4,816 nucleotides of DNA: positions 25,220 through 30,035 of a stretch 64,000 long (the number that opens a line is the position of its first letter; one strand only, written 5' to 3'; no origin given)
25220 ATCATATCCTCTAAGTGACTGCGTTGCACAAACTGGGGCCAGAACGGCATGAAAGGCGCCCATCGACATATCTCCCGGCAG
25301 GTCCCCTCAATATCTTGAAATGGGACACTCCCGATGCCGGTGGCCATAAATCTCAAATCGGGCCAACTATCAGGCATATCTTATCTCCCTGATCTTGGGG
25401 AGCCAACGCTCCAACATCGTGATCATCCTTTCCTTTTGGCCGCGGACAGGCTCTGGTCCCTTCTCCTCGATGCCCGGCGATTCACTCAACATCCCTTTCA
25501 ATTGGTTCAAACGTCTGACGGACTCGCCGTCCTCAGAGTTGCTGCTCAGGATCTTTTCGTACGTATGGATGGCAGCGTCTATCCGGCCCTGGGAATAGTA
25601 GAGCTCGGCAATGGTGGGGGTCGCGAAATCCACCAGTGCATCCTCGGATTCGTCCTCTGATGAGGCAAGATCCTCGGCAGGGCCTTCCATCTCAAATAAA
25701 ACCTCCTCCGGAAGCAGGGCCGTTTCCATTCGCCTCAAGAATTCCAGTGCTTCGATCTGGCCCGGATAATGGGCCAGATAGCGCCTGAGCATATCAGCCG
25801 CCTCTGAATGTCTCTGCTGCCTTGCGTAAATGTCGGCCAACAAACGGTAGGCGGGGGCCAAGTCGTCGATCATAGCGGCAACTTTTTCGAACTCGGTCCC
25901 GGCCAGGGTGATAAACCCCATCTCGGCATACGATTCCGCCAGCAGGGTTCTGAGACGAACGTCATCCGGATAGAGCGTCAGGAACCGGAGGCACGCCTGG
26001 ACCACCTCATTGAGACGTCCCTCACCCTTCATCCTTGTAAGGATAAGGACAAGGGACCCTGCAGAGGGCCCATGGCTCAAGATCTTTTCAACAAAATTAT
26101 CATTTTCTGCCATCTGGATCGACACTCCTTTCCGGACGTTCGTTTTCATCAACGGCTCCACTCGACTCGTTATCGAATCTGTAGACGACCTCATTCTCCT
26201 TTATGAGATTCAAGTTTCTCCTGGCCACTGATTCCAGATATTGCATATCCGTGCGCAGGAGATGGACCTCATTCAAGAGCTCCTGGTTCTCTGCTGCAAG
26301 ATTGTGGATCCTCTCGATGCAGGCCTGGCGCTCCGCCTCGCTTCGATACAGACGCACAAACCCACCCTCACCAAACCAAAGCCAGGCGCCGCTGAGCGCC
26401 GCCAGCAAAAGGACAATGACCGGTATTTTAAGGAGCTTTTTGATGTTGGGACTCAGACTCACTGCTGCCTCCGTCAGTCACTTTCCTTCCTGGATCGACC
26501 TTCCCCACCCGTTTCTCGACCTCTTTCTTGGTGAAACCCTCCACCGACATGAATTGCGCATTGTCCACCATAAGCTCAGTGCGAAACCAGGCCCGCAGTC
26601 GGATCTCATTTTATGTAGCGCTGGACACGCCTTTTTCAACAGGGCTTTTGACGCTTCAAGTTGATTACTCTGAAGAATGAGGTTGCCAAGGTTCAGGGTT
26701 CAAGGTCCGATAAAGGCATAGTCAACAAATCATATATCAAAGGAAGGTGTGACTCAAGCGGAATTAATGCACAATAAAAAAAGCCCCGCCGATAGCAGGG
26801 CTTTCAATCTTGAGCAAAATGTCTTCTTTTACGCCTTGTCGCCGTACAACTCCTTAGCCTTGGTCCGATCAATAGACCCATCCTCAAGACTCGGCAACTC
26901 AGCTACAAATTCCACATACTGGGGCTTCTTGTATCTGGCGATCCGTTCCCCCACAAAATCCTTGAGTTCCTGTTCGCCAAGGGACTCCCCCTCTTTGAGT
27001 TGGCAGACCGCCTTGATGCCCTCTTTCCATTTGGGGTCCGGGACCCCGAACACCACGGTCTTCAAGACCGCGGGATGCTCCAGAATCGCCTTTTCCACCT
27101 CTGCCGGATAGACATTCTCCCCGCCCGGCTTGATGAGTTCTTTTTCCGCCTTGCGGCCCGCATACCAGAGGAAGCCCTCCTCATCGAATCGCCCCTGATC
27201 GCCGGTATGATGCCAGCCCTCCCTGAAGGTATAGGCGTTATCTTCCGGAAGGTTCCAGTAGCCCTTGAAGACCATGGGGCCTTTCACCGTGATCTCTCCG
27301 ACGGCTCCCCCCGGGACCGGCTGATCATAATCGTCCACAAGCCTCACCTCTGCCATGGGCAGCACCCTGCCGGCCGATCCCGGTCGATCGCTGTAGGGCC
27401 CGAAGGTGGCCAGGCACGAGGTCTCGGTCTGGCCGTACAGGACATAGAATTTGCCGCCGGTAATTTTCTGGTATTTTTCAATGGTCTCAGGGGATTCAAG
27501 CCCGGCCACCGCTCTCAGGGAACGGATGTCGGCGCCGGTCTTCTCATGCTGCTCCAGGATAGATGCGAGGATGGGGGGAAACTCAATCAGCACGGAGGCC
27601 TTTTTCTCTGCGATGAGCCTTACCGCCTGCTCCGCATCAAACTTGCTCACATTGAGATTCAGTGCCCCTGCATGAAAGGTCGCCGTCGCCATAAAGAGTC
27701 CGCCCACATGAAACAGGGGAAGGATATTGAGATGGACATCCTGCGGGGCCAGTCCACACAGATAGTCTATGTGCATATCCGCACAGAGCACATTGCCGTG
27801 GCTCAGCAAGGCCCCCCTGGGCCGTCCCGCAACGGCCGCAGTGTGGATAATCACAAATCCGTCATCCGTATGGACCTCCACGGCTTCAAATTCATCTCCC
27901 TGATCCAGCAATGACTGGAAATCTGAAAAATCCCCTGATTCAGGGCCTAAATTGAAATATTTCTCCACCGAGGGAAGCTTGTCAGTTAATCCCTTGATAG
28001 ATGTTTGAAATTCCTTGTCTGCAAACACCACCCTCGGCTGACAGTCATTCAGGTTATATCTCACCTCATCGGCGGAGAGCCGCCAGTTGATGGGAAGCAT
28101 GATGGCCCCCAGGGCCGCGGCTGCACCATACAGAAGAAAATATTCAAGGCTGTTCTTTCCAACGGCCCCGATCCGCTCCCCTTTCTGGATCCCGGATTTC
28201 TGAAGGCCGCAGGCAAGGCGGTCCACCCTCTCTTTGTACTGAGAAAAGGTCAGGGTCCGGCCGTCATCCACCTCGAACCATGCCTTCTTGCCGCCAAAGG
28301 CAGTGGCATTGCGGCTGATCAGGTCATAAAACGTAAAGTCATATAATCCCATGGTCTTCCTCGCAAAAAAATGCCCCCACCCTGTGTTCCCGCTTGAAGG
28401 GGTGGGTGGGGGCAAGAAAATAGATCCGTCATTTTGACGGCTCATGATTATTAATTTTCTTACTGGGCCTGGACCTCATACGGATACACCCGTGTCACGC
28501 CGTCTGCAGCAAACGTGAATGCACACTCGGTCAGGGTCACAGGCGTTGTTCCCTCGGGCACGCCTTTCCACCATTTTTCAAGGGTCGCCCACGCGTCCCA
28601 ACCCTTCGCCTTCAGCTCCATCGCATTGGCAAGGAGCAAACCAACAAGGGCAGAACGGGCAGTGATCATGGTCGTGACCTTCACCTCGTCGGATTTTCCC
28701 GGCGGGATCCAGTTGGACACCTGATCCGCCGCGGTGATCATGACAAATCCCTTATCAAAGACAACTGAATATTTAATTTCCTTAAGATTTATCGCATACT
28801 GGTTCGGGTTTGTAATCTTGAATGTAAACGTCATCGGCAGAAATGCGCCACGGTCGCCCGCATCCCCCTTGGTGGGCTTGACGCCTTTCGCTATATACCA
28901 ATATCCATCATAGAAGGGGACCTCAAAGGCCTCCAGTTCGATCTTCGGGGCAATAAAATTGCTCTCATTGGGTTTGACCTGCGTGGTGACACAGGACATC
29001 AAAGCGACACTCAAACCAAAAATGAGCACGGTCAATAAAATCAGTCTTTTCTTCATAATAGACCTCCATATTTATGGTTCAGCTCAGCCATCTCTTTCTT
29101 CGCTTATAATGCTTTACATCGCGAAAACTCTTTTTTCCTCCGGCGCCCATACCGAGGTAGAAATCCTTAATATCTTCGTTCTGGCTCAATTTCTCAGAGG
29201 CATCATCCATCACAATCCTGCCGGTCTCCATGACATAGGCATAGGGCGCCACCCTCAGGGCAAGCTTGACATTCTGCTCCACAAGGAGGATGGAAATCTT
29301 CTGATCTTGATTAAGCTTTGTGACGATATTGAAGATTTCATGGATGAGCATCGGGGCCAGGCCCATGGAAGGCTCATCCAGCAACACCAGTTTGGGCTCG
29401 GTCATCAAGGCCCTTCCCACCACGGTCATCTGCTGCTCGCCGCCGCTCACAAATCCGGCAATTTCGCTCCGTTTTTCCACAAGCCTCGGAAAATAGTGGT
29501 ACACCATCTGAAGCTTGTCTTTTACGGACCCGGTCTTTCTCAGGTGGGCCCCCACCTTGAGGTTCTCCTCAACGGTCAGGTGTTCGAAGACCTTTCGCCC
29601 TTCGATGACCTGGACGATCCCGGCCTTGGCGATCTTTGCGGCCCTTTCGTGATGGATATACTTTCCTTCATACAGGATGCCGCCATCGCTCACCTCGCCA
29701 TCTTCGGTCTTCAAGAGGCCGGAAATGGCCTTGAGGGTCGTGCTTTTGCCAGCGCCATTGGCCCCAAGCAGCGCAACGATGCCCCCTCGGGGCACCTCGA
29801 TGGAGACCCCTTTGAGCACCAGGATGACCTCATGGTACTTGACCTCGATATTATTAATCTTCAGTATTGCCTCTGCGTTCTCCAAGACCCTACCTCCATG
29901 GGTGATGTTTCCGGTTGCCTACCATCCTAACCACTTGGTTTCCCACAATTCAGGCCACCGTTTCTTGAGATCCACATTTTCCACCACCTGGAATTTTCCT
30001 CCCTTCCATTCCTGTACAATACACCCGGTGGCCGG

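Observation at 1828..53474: Degenerate 7- and 8-nt tandem word tracts fill almost every spacer, including spacers inside conserved operons (STRR-like)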

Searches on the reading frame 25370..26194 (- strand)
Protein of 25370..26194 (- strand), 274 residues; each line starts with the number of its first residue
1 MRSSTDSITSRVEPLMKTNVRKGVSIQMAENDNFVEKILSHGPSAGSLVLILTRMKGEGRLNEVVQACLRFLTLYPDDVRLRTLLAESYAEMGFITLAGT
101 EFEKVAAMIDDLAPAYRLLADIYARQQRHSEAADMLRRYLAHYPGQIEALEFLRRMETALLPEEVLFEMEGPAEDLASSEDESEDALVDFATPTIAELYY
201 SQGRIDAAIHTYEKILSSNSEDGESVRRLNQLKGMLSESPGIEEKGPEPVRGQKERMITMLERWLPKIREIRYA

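Call 14: search_protein_families(library=ncbifam, proteins=[window:25370-26194:-], max_evalue=0.00001)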
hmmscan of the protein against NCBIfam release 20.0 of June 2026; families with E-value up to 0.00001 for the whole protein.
window:25370-26194:- (274 aa): 1 family
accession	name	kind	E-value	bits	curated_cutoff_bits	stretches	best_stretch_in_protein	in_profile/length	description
TIGR02917.1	PEP_TPR_lipo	equivalog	1.6e-10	39.5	312.2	1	30-157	551-679/899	XrtA/PEP-CTERM system TPR-repeat protein PrsT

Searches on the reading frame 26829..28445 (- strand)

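Call 14: search_protein_families(library=ncbifam, proteins=[window:26829-28445:-], max_evalue=0.00001)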
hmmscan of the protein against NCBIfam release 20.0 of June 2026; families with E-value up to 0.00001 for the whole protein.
window:26829-28445:- (538 aa): 104 families (the best 25 are shown)
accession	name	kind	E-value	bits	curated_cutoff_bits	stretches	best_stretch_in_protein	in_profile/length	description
NF004837.0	PRK06187.1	subfamily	1.5e-119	399.7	476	1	33-536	4-524/531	long-chain-fatty-acid--CoA ligase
NF005307.0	PRK06839.1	equivalog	1.6e-93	314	748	1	61-531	24-490/496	o-succinylbenzoate--CoA ligase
NF006182.0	PRK08316.1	subfamily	2.5e-91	306.7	663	1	38-526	12-509/523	fatty acyl-CoA synthetase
NF005702.0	PRK07514.1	subfamily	7.3e-89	298.4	558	1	51-528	16-494/506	malonyl-CoA synthase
NF005676.0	PRK07470.1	equivalog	1.3e-79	268.3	774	1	43-532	26-527/544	acyl-CoA synthetase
NF052269.1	Staph_lig_FadD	equivalog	6.8e-79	265.5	650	1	40-535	3-494/499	long-chain-fatty-acid--CoA ligase FadD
NF009233.0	PRK12583.1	subfamily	2.4e-78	263.9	832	1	32-532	13-548/558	fatty acid CoA ligase family protein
NF005857.1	PRK07786.1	exception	4.3e-76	256.5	733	1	62-535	32-513/513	fatty-acid--CoA ligase FadD5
NF004114.0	PRK05605.1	equivalog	1.6e-75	254.5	766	2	180-532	207-567/575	long-chain-fatty-acid--CoA ligase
NF002966.0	PRK03640.1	equivalog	5.4e-75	252.8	556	1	61-532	24-478/483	o-succinylbenzoate--CoA ligase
NF004808.0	PRK06155.1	equivalog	3e-71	240.3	722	1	36-532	20-520/542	ATP-dependent acyl-CoA ligase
NF006572.0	PRK09088.1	equivalog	5.9e-71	239.6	696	1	43-532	7-485/491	acyl-CoA synthetase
NF004797.0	PRK06145.1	equivalog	1e-70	238.5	850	1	63-525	26-486/499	acyl-CoA synthetase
TIGR01923.1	menE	equivalog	4.1e-69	233.5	330.15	1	66-529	1-441/442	o-succinylbenzoate--CoA ligase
NF052580.1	Str24CoAsynCasG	equivalog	4.6e-69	233.2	750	1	52-528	54-544/548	steroid-24-oyl-CoA synthetase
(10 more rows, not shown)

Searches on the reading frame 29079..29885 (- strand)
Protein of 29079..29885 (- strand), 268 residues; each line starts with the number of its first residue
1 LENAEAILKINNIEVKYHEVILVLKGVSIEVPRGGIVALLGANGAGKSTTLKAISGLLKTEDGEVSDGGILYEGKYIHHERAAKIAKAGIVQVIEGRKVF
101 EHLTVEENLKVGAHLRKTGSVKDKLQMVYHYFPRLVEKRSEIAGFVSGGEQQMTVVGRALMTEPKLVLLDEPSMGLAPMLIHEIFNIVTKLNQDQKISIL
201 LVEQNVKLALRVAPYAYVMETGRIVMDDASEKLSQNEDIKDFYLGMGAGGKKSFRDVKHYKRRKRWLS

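Call 14: search_protein_families(library=ncbifam, proteins=[window:29079-29885:-], max_evalue=0.00001)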
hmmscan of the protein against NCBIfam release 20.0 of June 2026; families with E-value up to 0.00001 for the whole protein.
window:29079-29885:- (268 aa): 178 families (the best 25 are shown)
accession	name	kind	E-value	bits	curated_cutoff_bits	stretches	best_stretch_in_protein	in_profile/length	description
NF008626.0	PRK11614.1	equivalog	1.2e-65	221.3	441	1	5-245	3-236/237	high-affinity branched-chain amino acid ABC transporter ATP-binding protein LivF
TIGR03410.1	urea_trans_UrtE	equivalog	2e-59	200.9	285.8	1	8-237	1-223/230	urea ABC transporter ATP-binding subunit UrtE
TIGR04406.1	LPS_export_lptB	equivalog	6.5e-42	143.5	240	1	8-245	2-234/239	LPS export ABC transporter ATP-binding protein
NF008449.1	PRK11300.1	equivalog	4e-35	121.3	362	1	5-245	3-253/255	high-affinity branched-chain amino acid ABC transporter ATP-binding protein LivG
TIGR03411.1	urea_trans_UrtD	equivalog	1.7e-32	113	304.1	1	7-245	2-241/242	urea ABC transporter ATP-binding protein UrtD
TIGR01188.1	drrA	subfamily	1.7e-30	106.4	312.45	1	17-235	2-213/302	daunorubicin resistance ABC transporter, ATP-binding protein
NF008039.0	PRK10771.1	equivalog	4.5e-30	104.8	298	1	8-246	2-230/234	thiamine ABC transporter ATP-binding protein ThiQ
TIGR00972.1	3a0107s01c2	equivalog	5e-30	104.6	343.2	1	8-237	2-234/248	phosphate ABC transporter ATP-binding protein PstB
TIGR02315.1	ABC_phnC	equivalog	1.5e-29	103.2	266.1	1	7-242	1-241/243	phosphonate ABC transporter ATP-binding protein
TIGR03864.1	PQQ_ABC_ATP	hypoth_equivalog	1.5e-29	103.1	302.25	1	8-241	2-227/236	ABC transporter, ATP-binding subunit, PQQ-dependent alcohol dehydrogenase system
TIGR00968.1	3a0106s01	subfamily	5.5e-29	101.4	342.75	1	9-236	2-221/237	sulfate ABC transporter ATP-binding protein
TIGR02142.1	modC_ABC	equivalog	6.2e-29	101.3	285.05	1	27-240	16-226/353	molybdenum ABC transporter ATP-binding protein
NF011967.0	PRK15439.1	equivalog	1.4e-28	99.6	586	1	3-239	7-233/510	autoinducer 2 ABC transporter ATP-binding protein LsrA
TIGR03740.1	galliderm_ABC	subfamily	1.5e-28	100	309.75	1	8-241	1-216/223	lantibiotic protection ABC transporter ATP-binding subunit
NF008144.0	PRK10895.1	equivalog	1.9e-28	99.5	381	1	7-245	3-236/241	LPS export ABC transporter ATP-binding protein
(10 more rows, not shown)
